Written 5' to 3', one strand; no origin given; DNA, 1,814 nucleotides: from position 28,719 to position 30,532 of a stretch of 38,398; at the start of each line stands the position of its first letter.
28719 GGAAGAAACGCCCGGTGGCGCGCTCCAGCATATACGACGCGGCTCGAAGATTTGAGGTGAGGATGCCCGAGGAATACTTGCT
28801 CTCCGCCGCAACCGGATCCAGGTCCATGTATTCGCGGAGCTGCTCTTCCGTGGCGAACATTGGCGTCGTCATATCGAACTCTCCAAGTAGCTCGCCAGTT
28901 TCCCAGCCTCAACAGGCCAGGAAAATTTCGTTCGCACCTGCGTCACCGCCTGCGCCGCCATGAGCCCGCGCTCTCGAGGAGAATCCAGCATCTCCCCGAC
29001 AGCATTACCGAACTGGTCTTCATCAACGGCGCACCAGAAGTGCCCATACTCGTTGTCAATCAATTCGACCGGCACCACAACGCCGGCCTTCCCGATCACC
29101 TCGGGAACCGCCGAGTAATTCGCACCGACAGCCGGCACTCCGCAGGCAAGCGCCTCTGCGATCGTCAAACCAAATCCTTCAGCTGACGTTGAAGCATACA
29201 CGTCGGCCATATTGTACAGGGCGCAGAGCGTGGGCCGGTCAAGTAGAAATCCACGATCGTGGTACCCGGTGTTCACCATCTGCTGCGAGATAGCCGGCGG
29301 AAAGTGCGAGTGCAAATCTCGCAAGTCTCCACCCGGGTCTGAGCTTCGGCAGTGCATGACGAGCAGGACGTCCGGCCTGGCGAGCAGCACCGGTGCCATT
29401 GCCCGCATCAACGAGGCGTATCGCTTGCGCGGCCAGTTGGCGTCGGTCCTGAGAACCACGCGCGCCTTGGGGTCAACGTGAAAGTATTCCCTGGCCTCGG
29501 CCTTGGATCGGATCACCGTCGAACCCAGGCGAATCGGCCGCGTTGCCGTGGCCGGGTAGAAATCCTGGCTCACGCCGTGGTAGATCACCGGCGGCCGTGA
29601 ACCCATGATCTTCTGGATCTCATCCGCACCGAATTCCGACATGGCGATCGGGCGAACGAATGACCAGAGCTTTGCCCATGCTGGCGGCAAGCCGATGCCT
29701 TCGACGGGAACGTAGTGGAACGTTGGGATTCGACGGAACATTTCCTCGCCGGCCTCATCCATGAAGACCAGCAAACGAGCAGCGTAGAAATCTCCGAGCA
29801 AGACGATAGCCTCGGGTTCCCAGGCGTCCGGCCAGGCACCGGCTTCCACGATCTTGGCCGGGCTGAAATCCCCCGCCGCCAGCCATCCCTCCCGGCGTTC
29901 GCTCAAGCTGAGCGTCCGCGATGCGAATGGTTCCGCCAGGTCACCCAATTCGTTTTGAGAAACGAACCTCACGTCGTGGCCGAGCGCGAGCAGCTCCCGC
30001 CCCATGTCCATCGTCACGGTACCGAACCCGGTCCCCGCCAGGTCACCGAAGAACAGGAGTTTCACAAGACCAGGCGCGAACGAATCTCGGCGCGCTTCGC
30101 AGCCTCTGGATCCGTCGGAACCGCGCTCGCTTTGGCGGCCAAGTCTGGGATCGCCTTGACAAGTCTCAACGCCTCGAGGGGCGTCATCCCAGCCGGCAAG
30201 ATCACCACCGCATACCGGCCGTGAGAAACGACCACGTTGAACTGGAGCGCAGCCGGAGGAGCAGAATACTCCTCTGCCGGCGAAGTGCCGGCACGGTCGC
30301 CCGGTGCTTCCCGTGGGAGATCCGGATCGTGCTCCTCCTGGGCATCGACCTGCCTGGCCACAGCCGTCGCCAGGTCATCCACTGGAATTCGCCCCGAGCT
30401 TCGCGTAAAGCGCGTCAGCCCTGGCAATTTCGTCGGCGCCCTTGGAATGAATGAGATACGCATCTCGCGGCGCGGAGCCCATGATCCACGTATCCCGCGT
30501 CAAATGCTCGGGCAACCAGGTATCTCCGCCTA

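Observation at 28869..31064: Two-glycosyltransferase operon inserted between capsid and connector genes, behind a strong hairpin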

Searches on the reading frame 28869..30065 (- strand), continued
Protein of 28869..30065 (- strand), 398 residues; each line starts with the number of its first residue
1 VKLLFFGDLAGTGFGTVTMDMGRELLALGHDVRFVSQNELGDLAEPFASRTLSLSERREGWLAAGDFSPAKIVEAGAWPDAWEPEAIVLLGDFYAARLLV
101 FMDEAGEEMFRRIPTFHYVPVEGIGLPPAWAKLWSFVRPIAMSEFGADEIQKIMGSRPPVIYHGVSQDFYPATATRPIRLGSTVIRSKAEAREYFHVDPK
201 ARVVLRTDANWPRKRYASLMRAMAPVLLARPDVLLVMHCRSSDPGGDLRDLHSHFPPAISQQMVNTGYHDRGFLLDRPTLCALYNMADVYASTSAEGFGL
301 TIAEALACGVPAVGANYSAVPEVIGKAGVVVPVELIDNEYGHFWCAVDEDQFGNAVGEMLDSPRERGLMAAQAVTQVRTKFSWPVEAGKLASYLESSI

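Call 93: fold_search(model_id=the predicted structure, library=viral)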
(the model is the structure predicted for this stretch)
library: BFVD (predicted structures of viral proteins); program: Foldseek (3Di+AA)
matches with E <= 10: 948; with E <= 0.001: 152
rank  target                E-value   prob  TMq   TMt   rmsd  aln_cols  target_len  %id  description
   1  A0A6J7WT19            3.0e-25  1.00  0.77  0.77   4.1       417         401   26  RfaG Glycosyltransferase [uncultured Caudovirales phage]
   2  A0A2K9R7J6            5.6e-20  1.00  0.78  0.75   3.6       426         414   19  (no name in the UniProt tables at hand)
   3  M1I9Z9                5.6e-19  1.00  0.82  0.62   3.2       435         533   15  (no name in the UniProt tables at hand)
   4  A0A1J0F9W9            5.5e-18  1.00  0.77  0.75   3.7       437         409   17  (no name in the UniProt tables at hand)
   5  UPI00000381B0         1.7e-14  1.00  0.74  0.62   5.0       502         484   17  (no name look-up for this kind of identifier)
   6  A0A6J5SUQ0            3.6e-14  1.00  0.68  0.31   6.2       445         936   17  Methyltransferase FkbM [uncultured Caudovirales phage]
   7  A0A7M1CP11            7.5e-14  1.00  0.65  0.70   6.4       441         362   16  (no name in the UniProt tables at hand)
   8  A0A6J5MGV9            7.9e-14  1.00  0.63  0.75   5.3       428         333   12  RfaG Glycosyltransferase [uncultured Caudovirales phage]
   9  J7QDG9                8.9e-14  1.00  0.58  0.71   3.7       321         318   20  Putative glycosyltransferase [Alphaspiravirus yamagawaense]
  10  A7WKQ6                2.4e-13  1.00  0.63  0.75   4.4       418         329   13  Putative glycosyltransferase [Betalipothrixvirus pezzuloense]
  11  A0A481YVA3            7.4e-13  1.00  0.62  0.68   7.3       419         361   14  Glycosyl transferase [Marseillevirus LCMAC103]
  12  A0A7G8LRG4            9.3e-13  1.00  0.48  0.82   2.6       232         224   24  Glycosyl transferase group I (Fragment) [Bacteriophage sp.]
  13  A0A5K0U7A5            1.2e-12  1.00  0.70  0.56   5.1       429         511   16  Glycosyltransferase family group 1 protein [Yasminevirus sp. GU-2018]
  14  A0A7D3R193            1.3e-12  1.00  0.71  0.34   4.7       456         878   10  Glycosyl transferase family 1 [Fadolivirus FV1/VV64]
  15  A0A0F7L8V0            2.3e-12  1.00  0.60  0.62   7.6       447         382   14  Glycosyl transferase [uncultured marine virus]
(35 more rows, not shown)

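Call 94: find_related_loci(query=A1, collection=genome_contigs, flank=10000)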
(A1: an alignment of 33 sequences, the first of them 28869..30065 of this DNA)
Query A1 (398 aa) in genome_contigs; peptide patterns used: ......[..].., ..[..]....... (x = any residue, [..] = any of these).
600 stretches matched a pattern (row limit reached: there are more); 160 encode a relative of the query (tblastn E <= 1e-3); the best 80 are kept; 80 distinct loci.
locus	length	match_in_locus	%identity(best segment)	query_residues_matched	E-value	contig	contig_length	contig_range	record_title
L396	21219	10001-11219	33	1-394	3e-55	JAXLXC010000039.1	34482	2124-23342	MAG: Chloroflexota bacterium isolate STL-CHL39 C3.138.fa-39, whole genome shotgun sequence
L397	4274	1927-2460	30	187-358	5e-11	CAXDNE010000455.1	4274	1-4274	MAG TPA_asm: uncultured Methylobacterium sp. isolate SRR5788456_concoct_19 genome assembly, contig: ERZ14864764.721, who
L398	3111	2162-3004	26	86-377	5e-11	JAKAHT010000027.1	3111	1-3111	MAG: bacterium isolate WY3.bin127 NODE_74348_length_3111_cov_24.783512, whole genome shotgun sequence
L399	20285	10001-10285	39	280-365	1e-10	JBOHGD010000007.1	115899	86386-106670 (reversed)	MAG: Pseudonocardiaceae bacterium isolate SE1538_metabat2.bin.7 NODE_7_length_115899_cov_6.718015, whole genome shotgun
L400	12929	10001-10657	28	126-350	2e-10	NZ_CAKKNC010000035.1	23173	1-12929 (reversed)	Sphingobium sp. CECT 9361 isolate UB33; 170512 A1D 47, whole genome shotgun sequence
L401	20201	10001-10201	45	275-338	2e-10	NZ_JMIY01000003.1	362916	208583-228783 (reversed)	Candidatus Methanoperedens nitroreducens strain ANME-2d ANME2D_Contig_3.3, whole genome shotgun sequence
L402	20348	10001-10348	35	256-356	3e-10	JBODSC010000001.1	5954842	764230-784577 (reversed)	Methylobacterium sp. P31 contig01, whole genome shotgun sequence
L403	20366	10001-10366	33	274-379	3e-10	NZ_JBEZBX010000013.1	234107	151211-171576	Lentzea sp. NPDC042327 NPDC042327_86_C10.ctg-0013, whole genome shotgun sequence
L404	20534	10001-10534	29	187-358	2e-9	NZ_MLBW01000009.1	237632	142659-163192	Methylobacterium mesophilicum strain R14E Scaffold_9, whole genome shotgun sequence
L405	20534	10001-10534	29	187-358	1e-9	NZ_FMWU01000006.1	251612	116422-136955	Methylobacterium sp. UNC378MF, whole genome shotgun sequence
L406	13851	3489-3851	34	274-376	2e-9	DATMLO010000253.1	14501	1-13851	MAG TPA_asm: Stellaceae bacterium isolate SMAG_U12799 k141_1117301, whole genome shotgun sequence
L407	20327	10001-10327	35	280-398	2e-9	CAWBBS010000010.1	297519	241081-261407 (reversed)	MAG: uncultured Solirubrobacteraceae bacterium isolate MFD04780.bin.2.74 genome assembly, contig: contig_4768, whole gen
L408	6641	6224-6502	34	280-398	2e-9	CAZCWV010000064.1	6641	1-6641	MAG TPA_asm: uncultured Candidatus Peribacteria bacterium isolate SRP062349_co5_165 genome assembly, contig: NODE_7062_l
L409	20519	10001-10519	30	213-379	2e-9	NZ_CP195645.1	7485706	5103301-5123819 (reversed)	Actinokineospora sp. HUAS TT18 chromosome, complete genome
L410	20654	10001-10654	29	126-349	2e-9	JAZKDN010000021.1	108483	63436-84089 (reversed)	MAG: Pseudomonadota bacterium isolate DC_HB_01_SPN181219-bin053 DCHB01SPN_B053_0_000000000021, whole genome shotgun sequ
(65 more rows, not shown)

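Call 96: search_protein_families(library=ncbifam, proteins=[window:28869-30065:-], max_evalue=0.01)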
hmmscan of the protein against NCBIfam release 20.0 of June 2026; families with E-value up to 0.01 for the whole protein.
window:28869-30065:- (398 aa): 12 families
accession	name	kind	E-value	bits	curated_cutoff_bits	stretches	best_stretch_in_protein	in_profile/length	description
TIGR04047.1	MSMEG_0565_glyc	hypoth_equivalog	3.5e-14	52.7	259.85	1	140-387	143-364/373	MSMEG_0565 family glycosyltransferase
TIGR03999.1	thiol_BshA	equivalog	1.3e-09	37.5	273.7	1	267-381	252-357/375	N-acetyl-alpha-D-glucosaminyl L-malate synthase BshA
TIGR03449.1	mycothiol_MshA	equivalog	4.8e-08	32.3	462.5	1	188-393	207-399/406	D-inositol-3-phosphate glycosyltransferase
NF053787.1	GlcN_PG_synth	equivalog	1.4e-07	30.7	480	1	293-390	269-352/361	N-acetylglucosaminyl phosphatidylglycerol synthase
NF041876.1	EPS_EpsE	equivalog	2.7e-06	26.9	400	1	282-386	291-385/389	exopolysaccharide biosynthesis GT4 family glycosyltransferase EpsE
TIGR02149.1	glgA_Coryne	subfamily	3e-06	26.6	302.4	1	274-389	271-382/391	glycogen synthase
NF038298.1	EPS_HpsO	equivalog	2.2e-05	23.4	575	1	289-333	292-336/388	hormogonium polysaccharide biosynthesis glycosyltransferase HpsO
TIGR03088.1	stp2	hypoth_equivalog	8.8e-05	21.7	409.05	1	277-383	263-359/374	TIGR03088 family PEP-CTERM/XrtA system glycosyltransferase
TIGR04015.1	WcaC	equivalog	0.0037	16.5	784.85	1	254-328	279-349/405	colanic acid biosynthesis glycosyltransferase WcaC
TIGR02472.1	sucr_P_syn_N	equivalog_domain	0.0056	15.6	576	0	294-384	349-428/439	sucrose-phosphate synthase, putative, glycosyltransferase domain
NF038295.1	EPS_HpsP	equivalog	0.0079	15.2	550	0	256-388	258-378/388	hormogonium polysaccharide biosynthesis glycosyltransferase HpsP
TIGR02918.1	TIGR02918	equivalog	0.0084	14.9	574.6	0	279-316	385-423/500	accessory Sec system glycosyltransferase GtfA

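Call 97: search_protein_families(library=padloc, proteins=[window:28869-30065:-], max_evalue=0.01)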
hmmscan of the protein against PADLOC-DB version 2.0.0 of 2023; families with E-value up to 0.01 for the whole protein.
window:28869-30065:- (398 aa): 0 families

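Call 100: search_protein_families(library=pfam, alignment_id=A7, max_evalue=0.01)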
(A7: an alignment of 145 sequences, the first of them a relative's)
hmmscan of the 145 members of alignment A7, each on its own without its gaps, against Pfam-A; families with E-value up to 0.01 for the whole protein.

A. member 1, L002:2741-5050:+ (769 aa): 0 families

B. families by the number of members that match (of 145 scanned): 48 families (the first 25 are shown)
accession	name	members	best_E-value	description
PF05050.19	Methyltransf_21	19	1.8e-14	Methyltransferase FkbM domain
PF00535.33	Glycos_transf_2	12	9.4e-16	Glycosyl transferase family 2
PF13524.12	Glyco_trans_1_2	12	1e-06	Glycosyl transferase-like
PF00534.26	Glycos_transf_1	7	2.6e-05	Glycosyl transferases group 1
PF02475.24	TRM5-TYW2_MTfase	6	9.9e-06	TRM5/TYW2 methyltransferase domain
PF05175.20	MTS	6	0.0001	Methyltransferase small domain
PF13692.12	Glyco_trans_1_4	6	0.0034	Glycosyl transferases group 1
PF13578.12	Methyltransf_24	5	4.2e-08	Methyltransferase domain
PF01370.27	Epimerase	4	8.8e-49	NAD dependent epimerase/dehydratase family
PF16363.11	GDP_Man_Dehyd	4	3.6e-31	GDP-mannose 4,6 dehydratase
PF01073.25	3Beta_HSD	4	1.2e-12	3-beta hydroxysteroid dehydrogenase/isomerase family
PF08241.18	Methyltransf_11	4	3.2e-11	Methyltransferase domain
PF02719.21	Polysacc_synt_2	4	2.6e-10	Polysaccharide biosynthesis protein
PF13460.12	NAD_binding_10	4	7.5e-09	NAD(P)H-binding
PF13649.12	Methyltransf_25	4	3.4e-07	Methyltransferase domain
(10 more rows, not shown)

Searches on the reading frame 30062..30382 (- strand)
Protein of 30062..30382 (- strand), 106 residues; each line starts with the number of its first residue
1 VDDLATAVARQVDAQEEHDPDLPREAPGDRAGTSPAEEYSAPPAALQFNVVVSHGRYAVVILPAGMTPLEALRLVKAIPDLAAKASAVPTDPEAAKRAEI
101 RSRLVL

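Call 3: search_protein_families(library=pfam, proteins=[window:30062-30382:-], max_evalue=0.01)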
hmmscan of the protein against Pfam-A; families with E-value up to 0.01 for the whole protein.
window:30062-30382:- (106 aa): 0 families

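Call 7: search_protein_families(library=phrogs, proteins=[window:30062-30382:-], max_evalue=0.001)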
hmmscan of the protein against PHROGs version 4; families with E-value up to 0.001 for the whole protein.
window:30062-30382:- (106 aa): 0 families

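Call 79: search_protein_representatives(protein=window:30062-30382:-)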
Query: 106 residues. Proteins with E-value up to 0.001 (for the whole library): 5; up to 1e-10: 1; up to 1e-30: 1. The best 5 are listed.
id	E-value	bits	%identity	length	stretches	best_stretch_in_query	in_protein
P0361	2.9e-58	210.1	98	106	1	1-106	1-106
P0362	3.2e-07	46.6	51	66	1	45-105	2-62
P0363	1.2e-06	44.8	43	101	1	27-105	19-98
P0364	1.4e-06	44.5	41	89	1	26-94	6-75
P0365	8.2e-04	35.6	46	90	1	36-89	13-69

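Call 96: search_protein_families(library=ncbifam, proteins=[window:30062-30382:-], max_evalue=0.01)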
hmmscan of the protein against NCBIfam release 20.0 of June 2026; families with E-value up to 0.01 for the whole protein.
window:30062-30382:- (106 aa): 0 families

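Call 97: search_protein_families(library=padloc, proteins=[window:30062-30382:-], max_evalue=0.01)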
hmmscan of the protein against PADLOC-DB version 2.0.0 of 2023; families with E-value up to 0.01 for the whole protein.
window:30062-30382:- (106 aa): 0 families
